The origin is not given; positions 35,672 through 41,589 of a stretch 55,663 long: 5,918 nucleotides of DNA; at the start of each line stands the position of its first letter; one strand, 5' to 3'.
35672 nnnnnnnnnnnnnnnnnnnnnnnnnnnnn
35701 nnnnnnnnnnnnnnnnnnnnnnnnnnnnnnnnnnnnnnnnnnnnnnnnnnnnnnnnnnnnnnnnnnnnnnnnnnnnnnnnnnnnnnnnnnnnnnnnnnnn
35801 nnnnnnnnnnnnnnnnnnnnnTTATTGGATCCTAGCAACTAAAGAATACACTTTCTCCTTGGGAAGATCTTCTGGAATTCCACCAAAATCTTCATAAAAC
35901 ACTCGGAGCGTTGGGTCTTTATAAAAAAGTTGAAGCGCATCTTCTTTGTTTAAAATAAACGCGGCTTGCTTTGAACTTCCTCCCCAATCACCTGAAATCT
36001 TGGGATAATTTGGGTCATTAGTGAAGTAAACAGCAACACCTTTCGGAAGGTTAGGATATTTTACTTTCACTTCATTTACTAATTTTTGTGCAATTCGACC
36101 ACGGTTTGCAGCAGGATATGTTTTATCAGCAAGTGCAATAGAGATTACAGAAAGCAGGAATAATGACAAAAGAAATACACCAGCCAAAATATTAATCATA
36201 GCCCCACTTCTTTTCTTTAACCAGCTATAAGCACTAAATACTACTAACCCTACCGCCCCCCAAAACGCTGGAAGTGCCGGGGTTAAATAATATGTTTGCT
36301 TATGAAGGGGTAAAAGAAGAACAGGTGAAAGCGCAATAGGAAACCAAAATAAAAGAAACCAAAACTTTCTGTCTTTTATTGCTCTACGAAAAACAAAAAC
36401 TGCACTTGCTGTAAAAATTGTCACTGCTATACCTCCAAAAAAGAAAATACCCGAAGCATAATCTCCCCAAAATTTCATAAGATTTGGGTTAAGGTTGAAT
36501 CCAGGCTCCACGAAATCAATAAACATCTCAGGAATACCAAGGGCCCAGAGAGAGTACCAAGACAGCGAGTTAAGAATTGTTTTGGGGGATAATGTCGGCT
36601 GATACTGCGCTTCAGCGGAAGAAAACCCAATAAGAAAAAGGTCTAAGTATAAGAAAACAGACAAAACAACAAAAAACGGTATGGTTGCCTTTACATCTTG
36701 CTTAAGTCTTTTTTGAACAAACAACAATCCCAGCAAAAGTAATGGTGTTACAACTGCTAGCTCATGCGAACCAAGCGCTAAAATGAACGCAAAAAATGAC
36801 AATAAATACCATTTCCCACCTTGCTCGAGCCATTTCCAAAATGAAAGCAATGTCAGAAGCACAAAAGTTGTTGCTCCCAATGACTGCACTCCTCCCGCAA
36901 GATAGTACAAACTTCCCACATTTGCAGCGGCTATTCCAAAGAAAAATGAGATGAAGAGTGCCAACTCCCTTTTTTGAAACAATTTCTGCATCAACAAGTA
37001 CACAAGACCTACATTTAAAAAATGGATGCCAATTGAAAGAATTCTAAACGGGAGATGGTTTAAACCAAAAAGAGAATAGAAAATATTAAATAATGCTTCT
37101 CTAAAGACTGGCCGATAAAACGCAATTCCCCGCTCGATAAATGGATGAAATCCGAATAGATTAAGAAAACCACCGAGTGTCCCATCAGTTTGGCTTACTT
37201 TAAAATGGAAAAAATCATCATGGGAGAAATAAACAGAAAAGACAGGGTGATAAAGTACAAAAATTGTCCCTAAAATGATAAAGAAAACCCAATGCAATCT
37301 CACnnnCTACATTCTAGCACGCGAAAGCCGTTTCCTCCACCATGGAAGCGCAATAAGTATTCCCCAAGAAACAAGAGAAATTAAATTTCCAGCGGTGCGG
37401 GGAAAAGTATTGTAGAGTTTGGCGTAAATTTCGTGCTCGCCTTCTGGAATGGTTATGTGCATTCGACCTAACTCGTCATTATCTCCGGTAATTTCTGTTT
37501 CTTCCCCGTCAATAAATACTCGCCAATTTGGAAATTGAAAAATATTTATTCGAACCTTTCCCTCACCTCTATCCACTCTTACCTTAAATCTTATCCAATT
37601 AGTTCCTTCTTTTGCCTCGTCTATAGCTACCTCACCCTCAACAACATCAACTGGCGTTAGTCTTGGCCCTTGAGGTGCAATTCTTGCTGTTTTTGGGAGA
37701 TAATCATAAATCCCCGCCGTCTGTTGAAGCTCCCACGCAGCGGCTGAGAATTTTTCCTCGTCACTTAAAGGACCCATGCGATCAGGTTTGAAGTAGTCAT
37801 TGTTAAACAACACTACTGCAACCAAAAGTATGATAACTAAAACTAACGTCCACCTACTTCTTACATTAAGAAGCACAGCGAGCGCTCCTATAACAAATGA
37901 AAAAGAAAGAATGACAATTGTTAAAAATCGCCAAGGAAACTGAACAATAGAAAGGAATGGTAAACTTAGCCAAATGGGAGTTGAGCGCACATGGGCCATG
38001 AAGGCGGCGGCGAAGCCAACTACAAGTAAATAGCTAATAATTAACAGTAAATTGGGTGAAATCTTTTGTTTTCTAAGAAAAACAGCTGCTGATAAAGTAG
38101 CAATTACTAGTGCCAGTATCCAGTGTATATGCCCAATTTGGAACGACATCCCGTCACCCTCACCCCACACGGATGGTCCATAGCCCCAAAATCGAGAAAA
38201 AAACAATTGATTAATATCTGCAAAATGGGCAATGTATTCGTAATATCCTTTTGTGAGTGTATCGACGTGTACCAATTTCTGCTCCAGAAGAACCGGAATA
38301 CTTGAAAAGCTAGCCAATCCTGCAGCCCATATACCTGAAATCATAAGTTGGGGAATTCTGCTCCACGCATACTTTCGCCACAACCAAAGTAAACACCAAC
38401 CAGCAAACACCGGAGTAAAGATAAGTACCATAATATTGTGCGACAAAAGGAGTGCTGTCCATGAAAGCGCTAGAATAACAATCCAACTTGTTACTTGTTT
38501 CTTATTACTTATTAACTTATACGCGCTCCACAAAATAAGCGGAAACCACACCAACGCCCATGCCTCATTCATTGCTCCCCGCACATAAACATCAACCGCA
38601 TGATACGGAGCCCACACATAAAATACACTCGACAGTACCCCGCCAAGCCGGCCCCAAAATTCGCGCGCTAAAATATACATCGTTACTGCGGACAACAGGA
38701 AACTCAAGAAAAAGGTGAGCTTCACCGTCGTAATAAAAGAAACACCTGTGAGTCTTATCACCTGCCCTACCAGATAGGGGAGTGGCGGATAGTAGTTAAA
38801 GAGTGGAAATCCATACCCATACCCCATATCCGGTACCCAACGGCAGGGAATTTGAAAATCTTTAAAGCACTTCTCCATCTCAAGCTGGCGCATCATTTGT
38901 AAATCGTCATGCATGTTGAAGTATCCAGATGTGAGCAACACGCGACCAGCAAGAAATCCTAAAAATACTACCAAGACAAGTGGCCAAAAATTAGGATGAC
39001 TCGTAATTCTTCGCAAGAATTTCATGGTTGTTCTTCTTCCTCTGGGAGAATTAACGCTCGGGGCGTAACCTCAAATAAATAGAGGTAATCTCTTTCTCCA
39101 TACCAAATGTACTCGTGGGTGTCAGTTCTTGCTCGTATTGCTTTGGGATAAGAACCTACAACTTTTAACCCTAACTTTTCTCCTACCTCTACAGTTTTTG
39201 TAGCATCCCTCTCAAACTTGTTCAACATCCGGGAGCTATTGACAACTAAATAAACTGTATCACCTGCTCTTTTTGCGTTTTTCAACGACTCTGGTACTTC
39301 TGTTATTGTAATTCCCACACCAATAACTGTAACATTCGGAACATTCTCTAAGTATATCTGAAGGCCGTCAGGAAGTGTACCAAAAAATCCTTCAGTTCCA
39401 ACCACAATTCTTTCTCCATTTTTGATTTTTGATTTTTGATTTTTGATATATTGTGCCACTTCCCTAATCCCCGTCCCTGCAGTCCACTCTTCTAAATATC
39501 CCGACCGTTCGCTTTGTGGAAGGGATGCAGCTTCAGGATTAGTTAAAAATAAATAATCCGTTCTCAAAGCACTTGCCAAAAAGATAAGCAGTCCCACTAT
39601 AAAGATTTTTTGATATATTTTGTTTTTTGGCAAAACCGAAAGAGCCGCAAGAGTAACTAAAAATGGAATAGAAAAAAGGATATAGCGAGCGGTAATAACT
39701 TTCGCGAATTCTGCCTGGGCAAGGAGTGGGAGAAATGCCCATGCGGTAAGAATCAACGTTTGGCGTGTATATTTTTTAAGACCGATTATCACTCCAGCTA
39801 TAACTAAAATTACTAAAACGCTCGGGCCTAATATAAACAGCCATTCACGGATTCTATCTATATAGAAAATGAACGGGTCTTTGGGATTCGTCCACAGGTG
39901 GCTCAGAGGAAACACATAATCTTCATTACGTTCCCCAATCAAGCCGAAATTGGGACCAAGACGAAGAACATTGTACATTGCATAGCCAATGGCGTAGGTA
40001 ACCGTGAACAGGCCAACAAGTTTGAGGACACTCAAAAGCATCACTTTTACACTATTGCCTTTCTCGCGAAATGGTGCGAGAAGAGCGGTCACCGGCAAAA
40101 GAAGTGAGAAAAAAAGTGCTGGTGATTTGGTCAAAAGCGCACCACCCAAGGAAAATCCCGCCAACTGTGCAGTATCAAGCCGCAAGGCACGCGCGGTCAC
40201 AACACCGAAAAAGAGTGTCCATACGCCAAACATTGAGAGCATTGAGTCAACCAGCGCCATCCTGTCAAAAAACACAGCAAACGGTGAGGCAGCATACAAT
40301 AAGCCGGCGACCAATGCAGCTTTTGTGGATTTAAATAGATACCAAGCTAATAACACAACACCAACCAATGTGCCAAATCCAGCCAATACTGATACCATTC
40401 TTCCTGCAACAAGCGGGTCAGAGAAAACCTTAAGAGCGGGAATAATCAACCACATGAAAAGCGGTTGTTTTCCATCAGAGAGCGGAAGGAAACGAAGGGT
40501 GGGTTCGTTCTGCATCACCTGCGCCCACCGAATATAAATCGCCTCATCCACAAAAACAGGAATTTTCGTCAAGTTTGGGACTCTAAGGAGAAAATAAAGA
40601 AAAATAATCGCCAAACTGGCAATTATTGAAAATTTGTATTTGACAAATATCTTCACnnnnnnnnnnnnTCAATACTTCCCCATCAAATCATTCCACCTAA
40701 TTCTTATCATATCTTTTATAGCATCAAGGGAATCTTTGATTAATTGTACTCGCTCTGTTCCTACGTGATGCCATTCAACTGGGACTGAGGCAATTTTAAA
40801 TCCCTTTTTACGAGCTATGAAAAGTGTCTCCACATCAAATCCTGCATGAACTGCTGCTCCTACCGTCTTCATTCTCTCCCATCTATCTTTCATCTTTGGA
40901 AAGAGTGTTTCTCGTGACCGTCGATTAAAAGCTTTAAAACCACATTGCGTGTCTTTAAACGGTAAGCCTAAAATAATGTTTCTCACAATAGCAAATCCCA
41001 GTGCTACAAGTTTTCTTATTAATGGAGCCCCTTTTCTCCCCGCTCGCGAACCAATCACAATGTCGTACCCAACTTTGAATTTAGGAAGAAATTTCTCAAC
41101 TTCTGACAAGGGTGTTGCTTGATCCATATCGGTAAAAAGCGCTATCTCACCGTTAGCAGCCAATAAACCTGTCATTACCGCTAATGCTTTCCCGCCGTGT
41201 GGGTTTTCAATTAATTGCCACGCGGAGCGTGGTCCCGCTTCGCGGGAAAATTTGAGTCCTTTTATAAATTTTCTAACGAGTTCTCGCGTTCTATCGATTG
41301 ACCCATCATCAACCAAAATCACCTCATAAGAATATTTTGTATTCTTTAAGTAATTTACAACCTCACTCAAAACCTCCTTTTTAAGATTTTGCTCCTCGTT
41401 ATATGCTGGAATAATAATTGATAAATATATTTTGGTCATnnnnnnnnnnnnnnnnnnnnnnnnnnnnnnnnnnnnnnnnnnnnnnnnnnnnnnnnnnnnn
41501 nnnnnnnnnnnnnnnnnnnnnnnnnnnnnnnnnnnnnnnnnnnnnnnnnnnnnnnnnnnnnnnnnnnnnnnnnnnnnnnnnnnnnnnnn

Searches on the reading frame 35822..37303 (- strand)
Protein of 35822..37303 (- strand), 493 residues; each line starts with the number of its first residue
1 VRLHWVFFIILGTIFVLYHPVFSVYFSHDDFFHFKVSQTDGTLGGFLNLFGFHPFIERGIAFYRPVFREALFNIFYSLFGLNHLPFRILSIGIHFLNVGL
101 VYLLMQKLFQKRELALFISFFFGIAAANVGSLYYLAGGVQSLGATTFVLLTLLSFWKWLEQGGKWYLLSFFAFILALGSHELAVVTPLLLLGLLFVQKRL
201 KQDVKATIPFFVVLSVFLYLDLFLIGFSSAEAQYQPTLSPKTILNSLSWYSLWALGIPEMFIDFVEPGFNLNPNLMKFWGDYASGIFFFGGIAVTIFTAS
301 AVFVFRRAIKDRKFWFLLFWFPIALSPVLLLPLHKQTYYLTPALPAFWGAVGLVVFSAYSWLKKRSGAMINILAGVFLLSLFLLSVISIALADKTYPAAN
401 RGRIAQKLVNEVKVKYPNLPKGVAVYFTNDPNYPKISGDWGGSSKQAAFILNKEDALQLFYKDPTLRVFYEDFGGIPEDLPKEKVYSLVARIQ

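Call 3: search_protein_families(library=pfam, proteins=[window:35822-37303:-], max_evalue=0.01)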
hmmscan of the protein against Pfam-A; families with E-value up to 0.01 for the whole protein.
window:35822-37303:- (493 aa): 1 family
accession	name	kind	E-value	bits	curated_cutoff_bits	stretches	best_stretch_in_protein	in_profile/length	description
PF13231.12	PMT_2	-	2.6e-05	24.9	26.1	1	65-217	3-151/160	Dolichyl-phosphate-mannose-protein mannosyltransferase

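Call 4: search_protein_families(library=ncbifam, proteins=[window:35822-37303:-], max_evalue=0.01)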
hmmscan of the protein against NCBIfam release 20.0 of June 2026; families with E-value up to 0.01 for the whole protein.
window:35822-37303:- (493 aa): 0 families

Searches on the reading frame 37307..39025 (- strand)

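Call 3: search_protein_families(library=pfam, proteins=[window:37307-39025:-], max_evalue=0.01)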
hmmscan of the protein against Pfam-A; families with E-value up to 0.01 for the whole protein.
window:37307-39025:- (572 aa): 2 families
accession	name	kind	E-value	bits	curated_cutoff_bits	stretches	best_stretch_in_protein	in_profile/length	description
PF10131.15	PTPS_related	-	1.6e-09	37.2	26.4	1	76-412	1-307/621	6-pyruvoyl-tetrahydropterin synthase related domain; membrane protein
PF09586.16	YfhO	-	9.1e-05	21.4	28.5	0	301-430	342-465/835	Bacterial membrane protein YfhO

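Call 4: search_protein_families(library=ncbifam, proteins=[window:37307-39025:-], max_evalue=0.01)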
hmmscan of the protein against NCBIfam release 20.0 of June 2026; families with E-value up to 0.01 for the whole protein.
window:37307-39025:- (572 aa): 0 families

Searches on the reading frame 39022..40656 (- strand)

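Call 3: search_protein_families(library=pfam, proteins=[window:39022-40656:-], max_evalue=0.01)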
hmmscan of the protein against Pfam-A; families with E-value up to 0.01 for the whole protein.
window:39022-40656:- (544 aa): 2 families
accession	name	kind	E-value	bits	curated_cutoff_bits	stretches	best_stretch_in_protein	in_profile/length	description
PF13231.12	PMT_2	-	1.3e-10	42.2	26.1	1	65-216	4-154/160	Dolichyl-phosphate-mannose-protein mannosyltransferase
PF02366.24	PMT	-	2.6e-06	27.6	22.7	1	62-191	61-197/245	Dolichyl-phosphate-mannose-protein mannosyltransferase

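Call 4: search_protein_families(library=ncbifam, proteins=[window:39022-40656:-], max_evalue=0.01)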
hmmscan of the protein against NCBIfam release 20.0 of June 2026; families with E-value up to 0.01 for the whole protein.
window:39022-40656:- (544 aa): 1 family
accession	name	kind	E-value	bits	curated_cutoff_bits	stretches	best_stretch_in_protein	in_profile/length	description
TIGR03663.1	TIGR03663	subfamily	0.00011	21.3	126.25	1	14-200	4-187/435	flippase activity-associated protein Agl23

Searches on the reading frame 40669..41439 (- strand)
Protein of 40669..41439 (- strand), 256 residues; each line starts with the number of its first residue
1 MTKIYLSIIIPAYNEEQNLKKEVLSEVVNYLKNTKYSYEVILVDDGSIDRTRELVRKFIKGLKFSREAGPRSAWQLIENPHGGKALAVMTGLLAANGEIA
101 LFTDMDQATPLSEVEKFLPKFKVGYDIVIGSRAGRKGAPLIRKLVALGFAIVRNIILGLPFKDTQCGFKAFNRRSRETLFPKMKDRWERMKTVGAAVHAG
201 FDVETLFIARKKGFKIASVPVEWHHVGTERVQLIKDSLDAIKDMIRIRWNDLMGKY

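Call 3: search_protein_families(library=pfam, proteins=[window:40669-41439:-], max_evalue=0.01)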
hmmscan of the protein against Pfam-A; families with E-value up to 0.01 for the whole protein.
window:40669-41439:- (256 aa): 3 families
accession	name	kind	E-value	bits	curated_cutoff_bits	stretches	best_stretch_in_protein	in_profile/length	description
PF00535.33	Glycos_transf_2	-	1.7e-24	87.1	23.3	1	7-179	1-167/168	Glycosyl transferase family 2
PF13641.12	Glyco_tranf_2_3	-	0.00067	20.2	27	0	6-76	3-78/230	Glycosyltransferase like family 2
PF10111.15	Glyco_tranf_2_2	-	0.0032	17.4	27.3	1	7-118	1-103/276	Glycosyltransferase like family 2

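Call 4: search_protein_families(library=ncbifam, proteins=[window:40669-41439:-], max_evalue=0.01)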
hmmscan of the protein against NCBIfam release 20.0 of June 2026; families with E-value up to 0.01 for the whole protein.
window:40669-41439:- (256 aa): 19 families
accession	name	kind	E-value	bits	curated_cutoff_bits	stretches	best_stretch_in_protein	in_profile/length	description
NF047588.1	GlcsyltransPgfSStrep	equivalog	3.4e-21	75.8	500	1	6-180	3-168/308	glycosyltransferase PgfS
NF041391.1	DPhHxTase_Halo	equivalog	9.8e-15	54.1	375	1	12-178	3-152/213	dolichyl-phosphate hexose transferase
NF007986.1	PRK10714.1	equivalog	1.2e-14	54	529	1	6-176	8-169/316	undecaprenyl-phosphate 4-deoxy-4-formamido-L-arabinose transferase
NF041875.1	EPS_EpsD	equivalog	2.8e-11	43.4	370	1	6-120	1-103/325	exopolysaccharide biosynthesis glycosyltransferase EpsD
TIGR04283.1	glyco_like_mftF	equivalog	5.8e-10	39.1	182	1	6-111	1-87/221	TIGR04283 family arsenosugar biosynthesis glycosyltransferase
NF007482.0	PRK10073.1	equivalog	7.4e-10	38.3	423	1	5-108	7-97/334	glycosyltransferase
TIGR03937.1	PgaC_IcaA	equivalog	2.5e-09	36.6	422.3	1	6-107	47-136/407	poly-beta-1,6-N-acetyl-D-glucosamine synthase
NF038302.1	EPS_HpsE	equivalog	2.5e-09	36.5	300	1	6-108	3-98/307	hormogonium polysaccharide biosynthesis glycosyltransferase HpsE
TIGR04182.1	glyco_TIGR04182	equivalog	2.9e-09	36.7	325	1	7-247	3-210/293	S-layer glycoprotein N-glycosyltransferase AglJ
NF058614.1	PPMAGASynPpgS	equivalog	4.4e-08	32.8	370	1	8-183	4-169/226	polyprenyl-phospho-N-acetylgalactosaminyl synthase PpgS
NF010496.0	PRK13915.1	equivalog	1.4e-07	30.9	262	1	6-110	33-130/307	glucosyl-3-phosphoglycerate synthase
NF050050.1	ProtGlycPglI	equivalog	4.8e-07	29.5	500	1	5-140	3-127/306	GalNAc(5)-diNAcBac-PP-undecaprenol beta-1,3-glucosyltransferase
NF047683.1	TeichurnBiosyTuaG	equivalog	6.6e-07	29.2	400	1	4-116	6-106/252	teichuronic acid biosynthesis protein TuaG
TIGR03469.1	HpnB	hypoth_equivalog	0.00013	21.1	379.25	1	7-117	47-156/386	hopene-associated glycosyltransferase HpnB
TIGR03965.1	mycofact_glyco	equivalog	0.00028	19.9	280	1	7-121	77-179/467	mycofactocin biosynthesis glycosyltransferase MftF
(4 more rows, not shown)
